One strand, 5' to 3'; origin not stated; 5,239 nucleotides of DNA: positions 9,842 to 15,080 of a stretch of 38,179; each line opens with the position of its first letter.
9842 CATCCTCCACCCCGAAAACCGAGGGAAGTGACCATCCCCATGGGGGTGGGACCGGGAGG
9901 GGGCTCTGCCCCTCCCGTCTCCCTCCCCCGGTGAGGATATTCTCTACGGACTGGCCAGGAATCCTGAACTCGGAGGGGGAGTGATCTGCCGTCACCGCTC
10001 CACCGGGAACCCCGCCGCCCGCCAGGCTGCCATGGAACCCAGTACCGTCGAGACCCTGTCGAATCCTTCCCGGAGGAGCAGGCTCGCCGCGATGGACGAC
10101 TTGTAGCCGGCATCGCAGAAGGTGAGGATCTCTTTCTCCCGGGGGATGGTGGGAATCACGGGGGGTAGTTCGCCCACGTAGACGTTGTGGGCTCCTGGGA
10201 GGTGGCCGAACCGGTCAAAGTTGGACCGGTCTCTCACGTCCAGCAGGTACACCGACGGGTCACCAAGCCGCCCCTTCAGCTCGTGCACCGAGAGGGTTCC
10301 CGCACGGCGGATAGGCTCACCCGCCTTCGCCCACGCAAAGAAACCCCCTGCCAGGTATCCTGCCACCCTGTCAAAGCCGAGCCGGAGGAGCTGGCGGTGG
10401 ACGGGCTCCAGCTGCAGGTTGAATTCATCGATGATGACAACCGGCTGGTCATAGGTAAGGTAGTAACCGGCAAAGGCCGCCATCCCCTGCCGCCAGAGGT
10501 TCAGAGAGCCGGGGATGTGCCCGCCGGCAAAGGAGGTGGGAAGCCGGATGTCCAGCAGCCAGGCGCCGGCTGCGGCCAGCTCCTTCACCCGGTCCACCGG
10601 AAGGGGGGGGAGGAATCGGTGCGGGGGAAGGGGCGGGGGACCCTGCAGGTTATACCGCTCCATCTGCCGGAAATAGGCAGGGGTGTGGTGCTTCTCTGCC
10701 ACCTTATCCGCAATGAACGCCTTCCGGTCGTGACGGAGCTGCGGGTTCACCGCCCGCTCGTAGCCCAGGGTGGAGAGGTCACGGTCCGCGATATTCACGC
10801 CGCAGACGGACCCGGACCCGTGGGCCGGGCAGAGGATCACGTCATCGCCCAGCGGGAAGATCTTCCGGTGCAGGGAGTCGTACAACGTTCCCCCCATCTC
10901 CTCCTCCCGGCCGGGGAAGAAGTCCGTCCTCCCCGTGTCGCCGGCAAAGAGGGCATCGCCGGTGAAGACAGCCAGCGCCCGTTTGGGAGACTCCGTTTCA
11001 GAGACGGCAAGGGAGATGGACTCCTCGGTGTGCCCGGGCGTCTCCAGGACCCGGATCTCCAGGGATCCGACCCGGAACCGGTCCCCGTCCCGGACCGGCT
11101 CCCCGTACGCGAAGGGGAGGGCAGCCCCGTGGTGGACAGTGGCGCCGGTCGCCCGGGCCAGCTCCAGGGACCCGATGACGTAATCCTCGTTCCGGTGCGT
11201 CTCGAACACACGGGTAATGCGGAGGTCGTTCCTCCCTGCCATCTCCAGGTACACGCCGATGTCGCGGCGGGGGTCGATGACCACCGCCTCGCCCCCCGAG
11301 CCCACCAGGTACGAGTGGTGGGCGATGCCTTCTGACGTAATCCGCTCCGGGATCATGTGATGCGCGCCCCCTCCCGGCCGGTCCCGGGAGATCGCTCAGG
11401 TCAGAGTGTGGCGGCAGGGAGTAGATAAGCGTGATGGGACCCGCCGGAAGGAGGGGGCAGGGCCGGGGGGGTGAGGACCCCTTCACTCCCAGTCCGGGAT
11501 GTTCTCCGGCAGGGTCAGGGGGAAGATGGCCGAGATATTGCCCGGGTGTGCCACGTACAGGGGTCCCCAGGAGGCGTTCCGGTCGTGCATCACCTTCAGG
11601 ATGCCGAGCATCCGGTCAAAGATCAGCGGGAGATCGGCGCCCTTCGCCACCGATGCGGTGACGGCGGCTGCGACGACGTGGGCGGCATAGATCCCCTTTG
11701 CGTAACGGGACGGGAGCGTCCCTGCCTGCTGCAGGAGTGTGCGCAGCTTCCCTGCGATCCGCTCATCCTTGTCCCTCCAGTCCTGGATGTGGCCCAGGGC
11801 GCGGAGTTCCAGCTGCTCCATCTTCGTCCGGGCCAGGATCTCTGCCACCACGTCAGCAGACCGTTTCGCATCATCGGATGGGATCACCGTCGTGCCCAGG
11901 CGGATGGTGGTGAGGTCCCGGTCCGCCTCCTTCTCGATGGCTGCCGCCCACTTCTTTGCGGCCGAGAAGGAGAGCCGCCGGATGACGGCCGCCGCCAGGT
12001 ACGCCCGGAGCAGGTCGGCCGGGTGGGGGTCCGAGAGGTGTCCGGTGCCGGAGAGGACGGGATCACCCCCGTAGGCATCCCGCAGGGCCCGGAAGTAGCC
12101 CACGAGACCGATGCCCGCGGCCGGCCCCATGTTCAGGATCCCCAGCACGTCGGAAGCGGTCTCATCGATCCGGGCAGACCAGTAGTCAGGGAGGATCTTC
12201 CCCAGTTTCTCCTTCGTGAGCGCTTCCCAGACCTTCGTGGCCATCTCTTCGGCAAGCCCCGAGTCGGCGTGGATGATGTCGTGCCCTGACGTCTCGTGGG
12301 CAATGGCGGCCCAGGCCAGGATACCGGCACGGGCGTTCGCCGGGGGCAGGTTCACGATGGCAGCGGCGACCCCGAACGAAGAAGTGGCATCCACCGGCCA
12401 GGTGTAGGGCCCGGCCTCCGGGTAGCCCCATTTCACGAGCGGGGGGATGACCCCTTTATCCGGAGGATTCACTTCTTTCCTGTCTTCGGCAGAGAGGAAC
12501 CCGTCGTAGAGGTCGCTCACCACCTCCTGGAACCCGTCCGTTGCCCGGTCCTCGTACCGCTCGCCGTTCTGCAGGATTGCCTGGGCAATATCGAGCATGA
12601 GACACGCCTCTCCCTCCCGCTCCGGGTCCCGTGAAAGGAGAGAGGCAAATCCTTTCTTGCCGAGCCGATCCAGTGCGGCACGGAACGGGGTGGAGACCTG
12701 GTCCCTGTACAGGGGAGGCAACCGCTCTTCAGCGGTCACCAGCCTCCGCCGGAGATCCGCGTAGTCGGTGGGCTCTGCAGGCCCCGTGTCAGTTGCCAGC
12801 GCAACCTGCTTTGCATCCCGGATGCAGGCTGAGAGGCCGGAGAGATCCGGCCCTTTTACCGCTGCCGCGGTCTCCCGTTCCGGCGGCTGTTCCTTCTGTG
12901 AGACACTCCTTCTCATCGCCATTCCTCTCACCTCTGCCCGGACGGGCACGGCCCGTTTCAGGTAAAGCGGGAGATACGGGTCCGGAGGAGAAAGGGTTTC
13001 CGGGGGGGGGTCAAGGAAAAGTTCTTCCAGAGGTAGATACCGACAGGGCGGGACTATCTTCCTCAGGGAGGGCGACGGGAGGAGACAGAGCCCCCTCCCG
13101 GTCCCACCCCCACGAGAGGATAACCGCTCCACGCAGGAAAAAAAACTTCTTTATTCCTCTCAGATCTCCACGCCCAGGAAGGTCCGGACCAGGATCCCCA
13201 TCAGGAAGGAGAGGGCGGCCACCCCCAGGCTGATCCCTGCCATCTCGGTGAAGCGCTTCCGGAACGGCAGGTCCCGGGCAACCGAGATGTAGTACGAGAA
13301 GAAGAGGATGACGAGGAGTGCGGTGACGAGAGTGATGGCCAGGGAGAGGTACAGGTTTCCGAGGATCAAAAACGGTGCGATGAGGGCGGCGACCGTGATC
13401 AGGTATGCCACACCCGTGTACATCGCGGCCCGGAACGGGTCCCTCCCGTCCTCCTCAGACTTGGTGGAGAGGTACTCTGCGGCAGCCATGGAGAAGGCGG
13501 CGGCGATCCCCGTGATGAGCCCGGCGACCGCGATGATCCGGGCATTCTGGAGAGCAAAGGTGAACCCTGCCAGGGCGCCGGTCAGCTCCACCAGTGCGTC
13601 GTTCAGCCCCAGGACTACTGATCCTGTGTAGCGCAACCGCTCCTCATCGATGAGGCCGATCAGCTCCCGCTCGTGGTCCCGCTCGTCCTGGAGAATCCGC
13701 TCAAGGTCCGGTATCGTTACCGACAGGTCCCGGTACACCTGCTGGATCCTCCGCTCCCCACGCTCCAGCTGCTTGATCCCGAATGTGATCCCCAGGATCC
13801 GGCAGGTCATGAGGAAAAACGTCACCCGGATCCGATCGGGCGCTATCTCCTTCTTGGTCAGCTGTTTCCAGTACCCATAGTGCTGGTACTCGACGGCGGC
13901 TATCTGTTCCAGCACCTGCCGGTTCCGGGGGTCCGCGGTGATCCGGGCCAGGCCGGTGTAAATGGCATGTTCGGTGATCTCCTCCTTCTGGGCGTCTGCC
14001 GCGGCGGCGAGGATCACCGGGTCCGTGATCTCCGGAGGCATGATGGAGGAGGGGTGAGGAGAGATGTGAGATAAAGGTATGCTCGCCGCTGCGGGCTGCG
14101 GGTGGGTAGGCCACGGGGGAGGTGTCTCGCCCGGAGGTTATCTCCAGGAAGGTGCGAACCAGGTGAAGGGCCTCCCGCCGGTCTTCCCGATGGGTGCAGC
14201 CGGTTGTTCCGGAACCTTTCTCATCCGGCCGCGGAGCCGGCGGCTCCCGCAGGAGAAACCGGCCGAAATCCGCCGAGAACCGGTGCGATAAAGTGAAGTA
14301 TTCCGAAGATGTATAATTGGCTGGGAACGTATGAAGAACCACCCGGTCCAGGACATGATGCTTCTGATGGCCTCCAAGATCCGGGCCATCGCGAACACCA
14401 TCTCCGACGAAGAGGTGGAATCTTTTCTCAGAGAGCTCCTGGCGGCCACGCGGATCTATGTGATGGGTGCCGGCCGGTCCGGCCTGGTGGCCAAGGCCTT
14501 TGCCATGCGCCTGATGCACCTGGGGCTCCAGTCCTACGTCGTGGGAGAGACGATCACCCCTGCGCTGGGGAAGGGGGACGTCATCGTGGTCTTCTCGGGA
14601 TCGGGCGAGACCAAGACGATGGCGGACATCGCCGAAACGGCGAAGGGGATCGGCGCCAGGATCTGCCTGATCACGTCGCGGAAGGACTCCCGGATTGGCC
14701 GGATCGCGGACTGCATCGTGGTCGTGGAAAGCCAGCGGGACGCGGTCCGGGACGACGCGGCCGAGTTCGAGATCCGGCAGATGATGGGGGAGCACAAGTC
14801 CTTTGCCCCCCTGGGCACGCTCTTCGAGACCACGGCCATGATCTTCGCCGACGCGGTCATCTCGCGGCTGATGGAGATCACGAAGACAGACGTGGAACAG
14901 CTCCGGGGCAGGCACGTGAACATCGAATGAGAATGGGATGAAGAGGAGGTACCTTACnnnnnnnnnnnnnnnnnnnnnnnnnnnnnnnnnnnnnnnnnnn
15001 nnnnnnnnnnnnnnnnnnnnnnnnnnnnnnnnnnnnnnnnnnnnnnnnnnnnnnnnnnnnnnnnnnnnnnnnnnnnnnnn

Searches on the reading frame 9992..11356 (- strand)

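Call 30: search_protein_families(library=pfam, proteins=[window:9992-11356:-], max_evalue=0.0001)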
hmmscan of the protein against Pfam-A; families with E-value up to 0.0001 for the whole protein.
window:9992-11356:- (454 aa): 2 families
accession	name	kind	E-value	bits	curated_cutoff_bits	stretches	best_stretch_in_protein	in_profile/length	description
PF00581.25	Rhodanese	-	3.3e-28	98.5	22.2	2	356-447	1-101/102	Rhodanese-like domain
PF00753.33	Lactamase_B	-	6.3e-12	46.3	22.7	1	12-179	5-196/196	Metallo-beta-lactamase superfamily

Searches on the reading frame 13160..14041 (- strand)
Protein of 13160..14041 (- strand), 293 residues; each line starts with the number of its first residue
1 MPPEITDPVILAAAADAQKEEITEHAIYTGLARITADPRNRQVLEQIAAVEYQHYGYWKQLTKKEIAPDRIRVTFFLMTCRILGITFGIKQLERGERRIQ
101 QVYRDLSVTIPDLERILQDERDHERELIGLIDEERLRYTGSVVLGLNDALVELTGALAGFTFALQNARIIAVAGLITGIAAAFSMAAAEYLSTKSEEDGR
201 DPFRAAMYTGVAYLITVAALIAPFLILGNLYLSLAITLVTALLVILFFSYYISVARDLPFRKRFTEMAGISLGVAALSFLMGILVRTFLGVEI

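Call 30: search_protein_families(library=pfam, proteins=[window:13160-14041:-], max_evalue=0.0001)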
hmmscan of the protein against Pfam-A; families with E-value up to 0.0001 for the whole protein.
window:13160-14041:- (293 aa): 2 families
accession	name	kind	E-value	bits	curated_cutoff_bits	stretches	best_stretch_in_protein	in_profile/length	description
PF01988.24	VIT1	-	1.2e-12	48.6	28.1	1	141-198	3-61/214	VIT family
PF03232.19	COQ7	-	4.2e-05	23.7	23.5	0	21-90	14-80/169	Ubiquinone biosynthesis protein COQ7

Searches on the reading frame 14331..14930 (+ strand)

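Call 30: search_protein_families(library=pfam, proteins=[window:14331-14930:+], max_evalue=0.0001)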
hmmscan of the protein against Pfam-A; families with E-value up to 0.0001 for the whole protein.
window:14331-14930:+ (199 aa): 2 families
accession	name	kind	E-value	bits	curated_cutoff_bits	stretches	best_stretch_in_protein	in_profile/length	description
PF01380.27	SIS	-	1e-17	64.6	25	1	36-136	2-108/131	SIS domain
PF13580.11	SIS_2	-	2.5e-06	28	27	0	79-116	101-138/138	SIS domain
